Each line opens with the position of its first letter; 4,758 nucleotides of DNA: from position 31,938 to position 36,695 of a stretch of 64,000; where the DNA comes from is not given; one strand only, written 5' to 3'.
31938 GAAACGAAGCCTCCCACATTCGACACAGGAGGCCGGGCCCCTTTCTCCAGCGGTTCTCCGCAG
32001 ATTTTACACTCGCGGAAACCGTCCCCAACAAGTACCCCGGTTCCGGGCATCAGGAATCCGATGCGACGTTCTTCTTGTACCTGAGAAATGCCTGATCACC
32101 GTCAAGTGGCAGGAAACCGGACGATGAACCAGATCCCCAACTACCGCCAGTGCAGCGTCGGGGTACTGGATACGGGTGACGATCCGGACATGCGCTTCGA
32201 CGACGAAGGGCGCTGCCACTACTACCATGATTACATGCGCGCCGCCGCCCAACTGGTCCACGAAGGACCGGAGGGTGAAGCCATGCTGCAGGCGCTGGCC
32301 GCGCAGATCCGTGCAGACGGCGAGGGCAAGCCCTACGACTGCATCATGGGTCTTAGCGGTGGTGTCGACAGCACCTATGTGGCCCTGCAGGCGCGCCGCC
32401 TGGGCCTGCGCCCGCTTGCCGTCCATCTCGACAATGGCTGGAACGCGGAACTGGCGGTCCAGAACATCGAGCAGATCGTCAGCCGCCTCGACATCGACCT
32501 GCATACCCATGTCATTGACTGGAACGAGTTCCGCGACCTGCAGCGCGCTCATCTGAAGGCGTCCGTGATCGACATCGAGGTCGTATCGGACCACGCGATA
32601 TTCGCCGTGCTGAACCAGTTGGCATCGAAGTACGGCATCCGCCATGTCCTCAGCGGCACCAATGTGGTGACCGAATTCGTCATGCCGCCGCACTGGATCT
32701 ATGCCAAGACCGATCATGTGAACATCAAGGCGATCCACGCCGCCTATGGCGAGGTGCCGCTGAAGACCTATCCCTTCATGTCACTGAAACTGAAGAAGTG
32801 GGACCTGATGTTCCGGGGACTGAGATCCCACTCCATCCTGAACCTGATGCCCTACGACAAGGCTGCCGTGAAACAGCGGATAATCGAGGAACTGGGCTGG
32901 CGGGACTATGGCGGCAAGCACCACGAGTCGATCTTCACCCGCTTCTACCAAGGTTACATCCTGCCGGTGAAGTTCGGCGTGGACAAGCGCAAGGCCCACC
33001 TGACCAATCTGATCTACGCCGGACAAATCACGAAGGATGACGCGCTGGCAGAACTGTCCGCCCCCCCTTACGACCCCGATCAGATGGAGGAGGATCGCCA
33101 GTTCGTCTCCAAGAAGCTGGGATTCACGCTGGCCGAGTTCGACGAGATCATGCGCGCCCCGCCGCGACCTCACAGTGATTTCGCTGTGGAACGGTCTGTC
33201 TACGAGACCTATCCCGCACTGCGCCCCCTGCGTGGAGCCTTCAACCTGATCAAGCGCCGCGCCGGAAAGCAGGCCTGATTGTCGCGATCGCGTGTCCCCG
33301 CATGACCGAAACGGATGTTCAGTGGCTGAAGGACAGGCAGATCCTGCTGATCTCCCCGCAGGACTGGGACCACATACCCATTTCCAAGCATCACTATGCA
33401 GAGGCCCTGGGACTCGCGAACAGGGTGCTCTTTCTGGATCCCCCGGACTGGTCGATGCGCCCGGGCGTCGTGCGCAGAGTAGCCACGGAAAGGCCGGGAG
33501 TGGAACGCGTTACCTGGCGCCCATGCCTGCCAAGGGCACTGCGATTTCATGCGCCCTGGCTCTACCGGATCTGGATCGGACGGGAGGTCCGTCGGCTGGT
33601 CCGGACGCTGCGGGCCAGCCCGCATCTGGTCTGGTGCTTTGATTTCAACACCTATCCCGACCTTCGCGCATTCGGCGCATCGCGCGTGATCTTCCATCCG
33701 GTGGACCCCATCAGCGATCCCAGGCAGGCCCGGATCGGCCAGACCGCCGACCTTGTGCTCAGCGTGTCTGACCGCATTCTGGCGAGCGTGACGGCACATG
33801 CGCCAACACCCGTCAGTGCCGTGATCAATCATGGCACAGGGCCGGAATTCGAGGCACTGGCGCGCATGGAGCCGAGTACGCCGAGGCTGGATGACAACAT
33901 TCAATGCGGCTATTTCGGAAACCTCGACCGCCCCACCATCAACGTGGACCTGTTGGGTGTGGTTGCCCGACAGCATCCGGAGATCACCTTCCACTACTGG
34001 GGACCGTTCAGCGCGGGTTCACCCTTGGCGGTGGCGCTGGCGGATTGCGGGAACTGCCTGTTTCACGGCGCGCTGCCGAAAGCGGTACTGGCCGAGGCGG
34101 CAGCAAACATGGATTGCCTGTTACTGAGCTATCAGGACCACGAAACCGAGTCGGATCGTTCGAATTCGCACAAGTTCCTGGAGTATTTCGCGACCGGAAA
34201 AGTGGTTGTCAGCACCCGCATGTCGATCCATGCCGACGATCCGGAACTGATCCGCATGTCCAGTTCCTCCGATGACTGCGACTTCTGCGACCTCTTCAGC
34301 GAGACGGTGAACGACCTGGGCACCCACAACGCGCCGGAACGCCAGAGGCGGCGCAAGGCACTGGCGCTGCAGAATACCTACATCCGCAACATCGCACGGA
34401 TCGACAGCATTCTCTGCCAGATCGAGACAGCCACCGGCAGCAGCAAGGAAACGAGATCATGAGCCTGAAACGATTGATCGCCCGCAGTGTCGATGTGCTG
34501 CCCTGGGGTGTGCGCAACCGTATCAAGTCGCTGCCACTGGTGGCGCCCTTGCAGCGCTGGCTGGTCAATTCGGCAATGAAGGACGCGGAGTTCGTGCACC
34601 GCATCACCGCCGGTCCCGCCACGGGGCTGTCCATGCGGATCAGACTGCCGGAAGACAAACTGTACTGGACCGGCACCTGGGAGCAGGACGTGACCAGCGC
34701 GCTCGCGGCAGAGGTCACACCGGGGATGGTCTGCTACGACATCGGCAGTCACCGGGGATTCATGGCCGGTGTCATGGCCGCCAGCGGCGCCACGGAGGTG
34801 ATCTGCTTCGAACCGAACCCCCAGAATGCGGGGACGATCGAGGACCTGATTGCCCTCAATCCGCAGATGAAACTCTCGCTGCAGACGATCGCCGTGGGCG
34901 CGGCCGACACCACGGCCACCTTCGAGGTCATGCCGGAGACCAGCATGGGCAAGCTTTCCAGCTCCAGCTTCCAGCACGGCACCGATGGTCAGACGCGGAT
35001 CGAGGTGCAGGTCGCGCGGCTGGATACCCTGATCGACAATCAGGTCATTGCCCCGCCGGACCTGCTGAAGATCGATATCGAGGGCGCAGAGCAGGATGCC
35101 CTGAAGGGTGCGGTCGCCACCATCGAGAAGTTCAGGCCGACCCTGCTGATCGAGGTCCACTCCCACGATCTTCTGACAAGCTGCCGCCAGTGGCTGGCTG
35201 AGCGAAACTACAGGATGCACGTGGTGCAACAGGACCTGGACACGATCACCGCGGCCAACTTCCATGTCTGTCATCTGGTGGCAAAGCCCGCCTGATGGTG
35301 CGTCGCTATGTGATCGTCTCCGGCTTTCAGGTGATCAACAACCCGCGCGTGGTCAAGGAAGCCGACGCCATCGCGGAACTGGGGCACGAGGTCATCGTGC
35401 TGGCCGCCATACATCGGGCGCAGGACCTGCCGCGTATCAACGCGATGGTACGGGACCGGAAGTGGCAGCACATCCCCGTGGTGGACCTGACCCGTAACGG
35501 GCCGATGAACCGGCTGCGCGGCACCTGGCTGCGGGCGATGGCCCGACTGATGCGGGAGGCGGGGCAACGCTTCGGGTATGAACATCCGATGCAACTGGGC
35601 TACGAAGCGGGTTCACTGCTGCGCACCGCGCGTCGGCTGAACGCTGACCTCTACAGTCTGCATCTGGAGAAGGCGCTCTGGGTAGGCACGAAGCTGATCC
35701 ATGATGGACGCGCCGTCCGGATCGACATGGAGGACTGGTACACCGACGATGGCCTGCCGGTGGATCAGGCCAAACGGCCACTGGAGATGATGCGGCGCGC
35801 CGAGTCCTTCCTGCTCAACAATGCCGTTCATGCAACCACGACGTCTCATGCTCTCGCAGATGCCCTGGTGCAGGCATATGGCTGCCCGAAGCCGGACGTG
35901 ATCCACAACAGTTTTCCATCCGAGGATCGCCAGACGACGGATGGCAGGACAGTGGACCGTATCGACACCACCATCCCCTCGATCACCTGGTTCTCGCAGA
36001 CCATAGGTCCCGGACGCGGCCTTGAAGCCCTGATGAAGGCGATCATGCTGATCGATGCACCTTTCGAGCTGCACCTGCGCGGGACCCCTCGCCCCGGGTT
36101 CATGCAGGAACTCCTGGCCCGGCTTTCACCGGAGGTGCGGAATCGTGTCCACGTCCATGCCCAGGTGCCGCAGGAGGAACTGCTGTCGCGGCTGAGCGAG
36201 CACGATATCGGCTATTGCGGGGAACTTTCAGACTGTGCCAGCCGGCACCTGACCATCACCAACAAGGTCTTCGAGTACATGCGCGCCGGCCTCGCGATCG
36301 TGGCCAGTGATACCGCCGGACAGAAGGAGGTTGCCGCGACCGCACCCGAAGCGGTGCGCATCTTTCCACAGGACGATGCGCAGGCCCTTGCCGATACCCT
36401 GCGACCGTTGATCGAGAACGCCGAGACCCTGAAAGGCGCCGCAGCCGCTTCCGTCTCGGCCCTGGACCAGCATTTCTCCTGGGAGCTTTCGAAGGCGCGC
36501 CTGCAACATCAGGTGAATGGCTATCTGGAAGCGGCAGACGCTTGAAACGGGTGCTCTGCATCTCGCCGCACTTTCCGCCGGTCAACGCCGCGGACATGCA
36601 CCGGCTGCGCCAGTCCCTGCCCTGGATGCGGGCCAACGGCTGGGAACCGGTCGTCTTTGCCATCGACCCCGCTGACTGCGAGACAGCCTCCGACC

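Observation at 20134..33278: Two paralogous amidotransferases sharing one HisH/HisF ammonia generator: possible doubly amidated/amidinated glycan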

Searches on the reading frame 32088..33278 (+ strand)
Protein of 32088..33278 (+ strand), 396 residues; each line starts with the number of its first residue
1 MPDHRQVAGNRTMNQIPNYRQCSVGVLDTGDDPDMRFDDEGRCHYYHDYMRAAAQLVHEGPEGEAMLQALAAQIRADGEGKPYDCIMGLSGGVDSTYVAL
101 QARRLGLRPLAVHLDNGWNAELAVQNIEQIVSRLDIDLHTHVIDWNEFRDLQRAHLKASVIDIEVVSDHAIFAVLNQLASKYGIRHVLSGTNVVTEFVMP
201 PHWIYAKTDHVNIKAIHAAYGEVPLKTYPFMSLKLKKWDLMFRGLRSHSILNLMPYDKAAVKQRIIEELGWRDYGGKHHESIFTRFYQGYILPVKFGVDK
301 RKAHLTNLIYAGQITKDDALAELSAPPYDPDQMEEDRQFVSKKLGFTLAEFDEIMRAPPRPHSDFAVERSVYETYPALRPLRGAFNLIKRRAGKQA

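Call 4: search_protein_families(library=pfam, proteins=[window:32088-33278:+])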
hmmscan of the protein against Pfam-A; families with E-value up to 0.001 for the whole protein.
window:32088-33278:+ (396 aa): 2 families
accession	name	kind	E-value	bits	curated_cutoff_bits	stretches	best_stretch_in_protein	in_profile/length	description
PF06508.19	QueC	-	1.1e-05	25.5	22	1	85-165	2-80/210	Queuosine biosynthesis protein QueC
PF02540.23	NAD_synthase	-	0.00074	19.1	21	0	84-144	20-82/242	NAD synthase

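Call 6: search_protein_families(library=ncbifam, proteins=[window:32088-33278:+])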
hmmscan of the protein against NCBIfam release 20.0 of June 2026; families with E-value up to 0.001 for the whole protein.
window:32088-33278:+ (396 aa): 5 families
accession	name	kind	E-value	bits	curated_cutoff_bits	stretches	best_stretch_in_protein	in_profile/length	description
TIGR03573.1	WbuX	subfamily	1.2e-76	258.4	203.2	1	22-355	4-343/344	N-acetyl sugar amidotransferase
TIGR00268.2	TIGR00268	equivalog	6e-07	29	150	1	85-193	16-121/259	ATP-dependent sacrificial sulfur transferase LarE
TIGR00364.1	TIGR00364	equivalog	2.8e-05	23.8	150.3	1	85-167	1-81/201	7-cyano-7-deazaguanine synthase QueC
NF010587.0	PRK13980.1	equivalog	0.00025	20.4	255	1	83-144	32-95/267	NAD+ synthase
TIGR00884.1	guaA_Cterm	equivalog_domain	0.00038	19.9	338.75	1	84-147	18-81/310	glutamine-hydrolyzing GMP synthase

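Call 15: find_related_loci(query=window:32088-33278:+, collection=genome_contigs, flank=10000)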
Query window:32088-33278:+ (396 aa) in genome_contigs; peptide patterns used: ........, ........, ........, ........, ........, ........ (x = any residue, [..] = any of these).
275 stretches matched a pattern; 230 encode a relative of the query (tblastn E <= 1e-3); the best 80 are kept; 79 distinct loci.
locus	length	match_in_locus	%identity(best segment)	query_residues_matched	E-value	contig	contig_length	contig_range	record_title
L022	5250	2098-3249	96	13-396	0e+0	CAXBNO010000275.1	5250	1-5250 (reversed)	MAG TPA_asm: uncultured Kordiimonadales bacterium isolate ERR2762128_concoct_207 genome assembly, contig: ERZ3421942.239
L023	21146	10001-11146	94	13-394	0e+0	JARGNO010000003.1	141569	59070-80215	MAG: Minwuia sp. isolate bin_bo_oilr1.009 NODE_129_length_141569_cov_6.184858, whole genome shotgun sequence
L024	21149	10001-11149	90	14-396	0e+0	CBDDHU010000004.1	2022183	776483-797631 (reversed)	MAG: Minwuia sp. isolate e733e273-b673-41f5-bb2c-ec37d230e7dd genome assembly, contig: contig_4, whole genome shotgun se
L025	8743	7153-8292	87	13-392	0e+0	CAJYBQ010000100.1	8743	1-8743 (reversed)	MAG TPA_asm: uncultured Alphaproteobacteria bacterium isolate SRR5242446_bin.3_MetaBAT_v2.12.1_MAG genome assembly, cont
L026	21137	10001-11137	87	12-390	0e+0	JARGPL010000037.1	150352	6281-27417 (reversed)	MAG: Minwuia sp. isolate bin_ti_oxhcr1.005 k141_93427, whole genome shotgun sequence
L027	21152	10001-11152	95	13-396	0e+0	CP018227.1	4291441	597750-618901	Kordiimonadales bacterium IMCC3096 chromosome, complete genome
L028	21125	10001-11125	75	19-393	0e+0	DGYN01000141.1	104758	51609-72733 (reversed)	MAG TPA_asm: Caulobacteraceae bacterium UBA5005 UBA5005_contig_753, whole genome shotgun sequence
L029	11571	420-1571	68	7-389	6e-177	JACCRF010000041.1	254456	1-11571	MAG: Gemmatimonadaceae bacterium isolate MGR_bin15 SD2897-2912_k127_4692161, whole genome shotgun sequence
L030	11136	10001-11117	73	19-390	2e-172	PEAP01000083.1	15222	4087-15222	MAG: Magnetococcales bacterium DC0425bin3 scaffold196, whole genome shotgun sequence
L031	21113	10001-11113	60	18-388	4e-157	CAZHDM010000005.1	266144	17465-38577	MAG TPA_asm: uncultured Flavipsychrobacter sp. isolate binchicken_co237_91 genome assembly, contig: NODE_34_length_26614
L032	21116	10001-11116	59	17-388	1e-153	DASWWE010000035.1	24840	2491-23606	MAG TPA_asm: Flavipsychrobacter sp. isolate SMAG_U3648 k141_479574, whole genome shotgun sequence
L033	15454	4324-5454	59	12-389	9e-149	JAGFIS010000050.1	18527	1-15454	MAG: Chitinophagaceae bacterium isolate mag.3 k127_1203234, whole genome shotgun sequence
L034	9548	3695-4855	56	6-388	3e-147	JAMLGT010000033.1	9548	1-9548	MAG: Chitinophagaceae bacterium isolate ACE_NR_BACT10 ACE_NR_BACT10_33, whole genome shotgun sequence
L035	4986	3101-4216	54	18-389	5e-141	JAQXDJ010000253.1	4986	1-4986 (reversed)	MAG: Vicingaceae bacterium isolate cluster4_bin.65 k119_788109, whole genome shotgun sequence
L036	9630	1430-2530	56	22-390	4e-137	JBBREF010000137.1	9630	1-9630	MAG: Gemmatimonadales bacterium isolate Co_metawrap_2489 Cmw_2489_k141_18525720_length_9630_cov_5.0000, whole genome sho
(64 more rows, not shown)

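Call 57: search_protein_families(library=pfam, proteins=[L026:2130-3965:+], max_evalue=0.01)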
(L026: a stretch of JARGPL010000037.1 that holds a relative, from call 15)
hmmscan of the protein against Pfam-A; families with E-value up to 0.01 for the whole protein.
L026:2130-3965:+ (611 aa): 3 families
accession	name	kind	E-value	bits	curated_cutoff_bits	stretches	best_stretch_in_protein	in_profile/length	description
PF00733.27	Asn_synthase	-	4.3e-46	158.6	21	1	245-601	1-343/354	Asparagine synthase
PF13537.11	GATase_7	-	2.1e-38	131.6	25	1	49-167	1-121/123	Glutamine amidotransferase domain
PF13522.11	GATase_6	-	1e-35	123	27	1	32-163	1-130/130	Glutamine amidotransferase domain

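Call 75: predict_structure(alignment_id=A2)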
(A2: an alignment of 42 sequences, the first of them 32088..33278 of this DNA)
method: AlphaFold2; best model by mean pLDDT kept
length: 396 residues; sequences in the alignment: 42
mean_pLDDT: 93.0   pTM: 0.88
mean pLDDT of the five models: 93.0, 92.5, 92.1, 91.5, 90.7
residues with pLDDT >= 90: 333; 70-90: 42; 50-70: 5; < 50: 16
segments of 3 or more residues with pLDDT < 50: 1-14
pLDDT, mean of each block of 10 residues (from residue 1): 39 64 98 97 98 97 98 98 98 97 99 96 97 98 98 98 96 97 97 96 95 98 98 89 93 97 98 86 94 96 97 98 93 96 98 98 94 86 85 59
secondary structure, 60 per line:
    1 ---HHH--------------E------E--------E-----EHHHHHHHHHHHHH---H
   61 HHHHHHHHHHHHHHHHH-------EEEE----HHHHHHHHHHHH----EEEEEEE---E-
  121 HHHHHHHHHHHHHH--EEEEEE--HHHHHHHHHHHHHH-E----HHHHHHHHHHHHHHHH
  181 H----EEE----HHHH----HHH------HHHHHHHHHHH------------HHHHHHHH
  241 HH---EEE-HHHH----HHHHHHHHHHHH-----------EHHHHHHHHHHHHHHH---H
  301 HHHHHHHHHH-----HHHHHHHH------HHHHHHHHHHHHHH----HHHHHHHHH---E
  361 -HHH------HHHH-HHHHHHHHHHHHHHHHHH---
elements in order: H44-56 H60-77 E85-88 H93-104 E109-115 H121-134 E137-142 H145-158 H165-181 E186-188 H193-196 H210-220 H233-242 E246-248 H250-253 H258-269 H282-296 H300-310 H316-323 H330-343 H348-356 H371-374 H376-393

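Call 77: fold_search(model_id=the predicted structure, library=pdb)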
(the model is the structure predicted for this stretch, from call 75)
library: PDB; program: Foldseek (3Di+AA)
matches with E <= 10: 1791; with E <= 0.001: 181
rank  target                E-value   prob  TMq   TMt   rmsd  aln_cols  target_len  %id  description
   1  8wex_B                2.1e-14  1.00  0.64  0.65   9.4       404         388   16  Crystal structure of N-acetyl sugar amidotransferase from Legionella pneumophila (released 2024-05-22)
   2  8wex_A                1.1e-13  1.00  0.63  0.65   9.8       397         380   17  Crystal structure of N-acetyl sugar amidotransferase from Legionella pneumophila (released 2024-05-22)
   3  5b4f                  9.6e-07  1.00  0.27  0.35  15.2       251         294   15  Sulfur Transferase TtuA in complex with iron sulfur cluster (released 2017-05-10)
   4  5ztb_A                3.1e-06  1.00  0.27  0.33  16.4       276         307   13  Structure of Sulfurtransferase (released 2019-06-12)
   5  5ztb_C                3.5e-06  1.00  0.27  0.33  17.1       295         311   15  Structure of Sulfurtransferase (released 2019-06-12)
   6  1ct9_D                3.9e-06  1.00  0.31  0.26  16.0       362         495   13  CRYSTAL STRUCTURE OF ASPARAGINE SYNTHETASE B FROM ESCHERICHIA COLI (released 1999-12-15)
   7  5gha_D                3.9e-06  1.00  0.26  0.32  20.9       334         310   14  Sulfur Transferase TtuA in complex with Sulfur Carrier TtuB (released 2017-05-03)
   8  1q15_A                4.8e-06  1.00  0.29  0.24  16.8       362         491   10  Carbapenam Synthetase (released 2003-11-04)
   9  5udt_B                5.1e-06  1.00  0.34  0.50  12.1       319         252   15  LarE, a sulfur transferase involved in synthesis of the cofactor for lactate racemase, in complex with AMP (released 2017-08-23)
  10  2hma                  5.7e-06  1.00  0.32  0.34  10.2       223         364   16  The Crystal Structure of tRNA (5-Methylaminomethyl-2-Thiouridylate)-Methyltransferase TrmU from Streptococcus pneumoniae (released 2006-08-08)
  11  5ztb_B                5.7e-06  1.00  0.27  0.34  17.5       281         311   14  Structure of Sulfurtransferase (released 2019-06-12)
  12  5b4e                  6.0e-06  1.00  0.26  0.33  16.6       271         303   16  Sulfur Transferase TtuA in complex with iron sulfur cluster and ATP derivative (released 2017-05-03)
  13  5gha_B                7.8e-06  1.00  0.25  0.31  21.0       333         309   14  Sulfur Transferase TtuA in complex with Sulfur Carrier TtuB (released 2017-05-03)
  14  5gha_A                8.3e-06  1.00  0.26  0.32  17.3       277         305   16  Sulfur Transferase TtuA in complex with Sulfur Carrier TtuB (released 2017-05-03)
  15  1q15_D                8.7e-06  1.00  0.28  0.24  17.5       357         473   11  Carbapenam Synthetase (released 2003-11-04)
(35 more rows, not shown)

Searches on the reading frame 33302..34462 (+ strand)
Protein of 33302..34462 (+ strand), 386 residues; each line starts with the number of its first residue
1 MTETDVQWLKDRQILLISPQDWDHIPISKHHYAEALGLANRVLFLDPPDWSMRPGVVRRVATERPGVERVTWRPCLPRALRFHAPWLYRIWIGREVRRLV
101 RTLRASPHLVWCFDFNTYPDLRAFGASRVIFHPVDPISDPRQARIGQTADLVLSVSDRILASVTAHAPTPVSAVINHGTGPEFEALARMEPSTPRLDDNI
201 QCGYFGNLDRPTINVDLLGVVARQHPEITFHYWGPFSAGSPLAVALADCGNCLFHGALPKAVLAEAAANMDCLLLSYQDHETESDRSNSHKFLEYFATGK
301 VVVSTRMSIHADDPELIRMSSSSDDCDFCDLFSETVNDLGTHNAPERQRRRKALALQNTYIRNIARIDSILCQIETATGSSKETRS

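Call 4: search_protein_families(library=pfam, proteins=[window:33302-34462:+])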
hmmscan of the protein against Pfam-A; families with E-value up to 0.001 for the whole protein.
window:33302-34462:+ (386 aa): 0 families

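Call 6: search_protein_families(library=ncbifam, proteins=[window:33302-34462:+])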
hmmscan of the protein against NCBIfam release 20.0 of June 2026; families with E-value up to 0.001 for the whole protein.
window:33302-34462:+ (386 aa): 1 family
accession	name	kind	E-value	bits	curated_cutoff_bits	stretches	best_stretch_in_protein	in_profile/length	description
NF047676.1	TeichurnBiosyTuaH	equivalog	3e-07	29.7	550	1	142-357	152-370/384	teichuronic acid biosynthesis protein TuaH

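Call 44: search_protein_families(library=pfam, alignment_id=A1, max_evalue=0.01)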
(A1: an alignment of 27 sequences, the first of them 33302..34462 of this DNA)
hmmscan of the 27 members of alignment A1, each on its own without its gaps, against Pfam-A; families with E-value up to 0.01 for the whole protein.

A. member 1, window:33302-34462:+ (386 aa): 2 families
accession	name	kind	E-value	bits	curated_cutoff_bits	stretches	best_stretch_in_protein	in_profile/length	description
PF13692.12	Glyco_trans_1_4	-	0.0042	17.8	27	1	221-308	27-109/142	Glycosyl transferases group 1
PF13524.12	Glyco_trans_1_2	-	0.0079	16.6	25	0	221-353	9-122/144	Glycosyl transferase-like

B. families by the number of members that match (of 27 scanned): 4 families
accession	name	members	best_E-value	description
PF13692.12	Glyco_trans_1_4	17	2.9e-06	Glycosyl transferases group 1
PF13524.12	Glyco_trans_1_2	13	3.7e-07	Glycosyl transferase-like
PF00534.26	Glycos_transf_1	4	0.0019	Glycosyl transferases group 1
PF13439.12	Glyco_transf_4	2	0.00058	Glycosyltransferase Family 4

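Call 52: predict_structure(alignment_id=A1)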
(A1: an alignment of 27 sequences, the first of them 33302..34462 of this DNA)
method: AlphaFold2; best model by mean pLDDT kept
length: 386 residues; sequences in the alignment: 27
mean_pLDDT: 90.5   pTM: 0.88
mean pLDDT of the five models: 90.5, 90.3, 89.9, 89.8, 89.1
residues with pLDDT >= 90: 289; 70-90: 74; 50-70: 17; < 50: 6
segments of 3 or more residues with pLDDT < 50: 383-386
pLDDT, mean of each block of 10 residues (from residue 1): 73 97 88 96 97 97 97 94 93 97 96 95 96 89 92 91 87 92 95 81 92 93 97 93 94 94 95 88 56 91 86 84 92 95 95 94 96 85 47
secondary structure, 60 per line:
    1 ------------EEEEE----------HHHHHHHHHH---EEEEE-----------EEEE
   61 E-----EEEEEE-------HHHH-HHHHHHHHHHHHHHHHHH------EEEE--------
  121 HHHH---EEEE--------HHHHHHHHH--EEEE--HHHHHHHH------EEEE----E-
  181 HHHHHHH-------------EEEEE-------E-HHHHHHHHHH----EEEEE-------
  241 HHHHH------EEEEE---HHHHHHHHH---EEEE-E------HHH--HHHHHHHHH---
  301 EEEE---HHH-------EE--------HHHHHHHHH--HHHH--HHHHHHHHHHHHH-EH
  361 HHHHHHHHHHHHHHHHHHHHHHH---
elements in order: E13-17 H28-37 E41-45 E57-61 E67-72 H80-83 H85-102 E109-112 H121-124 E128-131 H140-148 E151-154 H157-164 E171-174 H181-187 E201-205 H215-224 E229-233 H241-245 E252-256 H260-268 E272-275 H289-297 E301-304 H328-336 H339-342 H345-357 H360-383

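Call 55: fold_search(model_id=the predicted structure, library=pdb)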
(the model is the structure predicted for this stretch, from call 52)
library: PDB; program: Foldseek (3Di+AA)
matches with E <= 10: 1635; with E <= 0.001: 416
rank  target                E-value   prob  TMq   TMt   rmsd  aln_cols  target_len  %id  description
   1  3l01_A                9.7e-15  1.00  0.63  0.58   6.5       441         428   15  Crystal structure of monomeric glycogen synthase from Pyrococcus abyssi (released 2010-12-29)
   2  3c48_A                1.6e-13  1.00  0.39  0.38  12.5       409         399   14  Structure of the retaining glycosyltransferase MshA: The first step in mycothiol biosynthesis. Organism: Corynebacteri (released 2008-03-25)
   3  3oka_A                1.9e-13  1.00  0.63  0.64   6.0       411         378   15  Crystal structure of Corynebacterium glutamicum PimB' in complex with GDP-Man (triclinic crystal form) (released 2010-09-15)
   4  6jak_A                2.6e-13  1.00  0.65  0.57   7.0       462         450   11  OtsA apo structure (released 2019-12-04)
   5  2gej                  6.1e-13  1.00  0.67  0.71   5.2       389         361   14  Crystal Structure of phosphatidylinositol mannosyltransferase (PimA) from Mycobacterium smegmatis in complex with GDP-Ma (released 2007-04-03)
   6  1uqt_B                2.1e-12  1.00  0.63  0.55   6.6       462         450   12  Trehalose-6-phosphate from E. coli bound with UDP-2-fluoro glucose. (released 2003-12-12)
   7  3c4q_B                2.3e-12  1.00  0.64  0.63   5.7       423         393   13  Structure of the retaining glycosyltransferase MshA : The first step in mycothiol biosynthesis. Organism : Corynebacte (released 2008-04-01)
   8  7qsg_A                2.8e-12  1.00  0.63  0.64   5.9       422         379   14  Methylmannose polysaccharide mannosyltransferase from M. hassiacum (released 2023-01-25)
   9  2wtx_D                3.3e-12  1.00  0.63  0.54   7.3       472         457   11  Insight into the mechanism of enzymatic glycosyltransfer with retention through the synthesis and analysis of bisubstr (released 2010-02-23)
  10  3c48_B                3.3e-12  1.00  0.40  0.40  12.1       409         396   13  Structure of the retaining glycosyltransferase MshA: The first step in mycothiol biosynthesis. Organism: Corynebacteri (released 2008-03-25)
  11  5d01_B                5.6e-12  1.00  0.60  0.64   6.5       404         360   12  Crystal structure of BshA from B. subtilis complexed with N-acetylglucosaminyl-malate (released 2016-09-07)
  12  6jak_B                7.1e-12  1.00  0.63  0.55   6.8       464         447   11  OtsA apo structure (released 2019-12-04)
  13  5d00_B                7.5e-12  1.00  0.64  0.67   6.1       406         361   11  Crystal structure of BshA from B. subtilis complexed with N-acetylglucosaminyl-malate and UMP (released 2016-09-07)
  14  2wtx_C                9.0e-12  1.00  0.61  0.54   7.0       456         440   11  Insight into the mechanism of enzymatic glycosyltransfer with retention through the synthesis and analysis of bisubstr (released 2010-02-23)
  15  5dxf_B                9.5e-12  1.00  0.64  0.54   6.6       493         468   10  Structure of Candida albicans trehalose-6-phosphate phosphatase N-terminal domain (released 2016-06-15)
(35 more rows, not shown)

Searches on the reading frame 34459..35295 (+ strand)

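Call 4: search_protein_families(library=pfam, proteins=[window:34459-35295:+])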
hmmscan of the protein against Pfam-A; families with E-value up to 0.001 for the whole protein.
window:34459-35295:+ (278 aa): 1 family
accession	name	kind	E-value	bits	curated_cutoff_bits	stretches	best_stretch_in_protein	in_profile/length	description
PF05050.19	Methyltransf_21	-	1.9e-23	83.9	22.7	1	94-253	1-173/173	Methyltransferase FkbM domain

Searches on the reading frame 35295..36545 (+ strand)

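Call 4: search_protein_families(library=pfam, proteins=[window:35295-36545:+])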
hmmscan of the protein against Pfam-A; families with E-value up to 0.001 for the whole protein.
window:35295-36545:+ (416 aa): 5 families
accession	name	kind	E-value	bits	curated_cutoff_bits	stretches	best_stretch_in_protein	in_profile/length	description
PF13692.12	Glyco_trans_1_4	-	3.4e-10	40.8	27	1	241-375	15-142/142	Glycosyl transferases group 1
PF13439.12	Glyco_transf_4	-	2.6e-07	31.3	28.5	0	101-205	57-164/170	Glycosyltransferase Family 4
PF13579.12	Glyco_trans_4_4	-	6e-07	30.4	29.7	1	19-204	7-156/158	Glycosyl transferase 4-like domain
PF00534.26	Glycos_transf_1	-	9.8e-06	25.6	26.4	1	241-379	28-162/172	Glycosyl transferases group 1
PF13524.12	Glyco_trans_1_2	-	0.00028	21.3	25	1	281-393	27-132/144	Glycosyl transferase-like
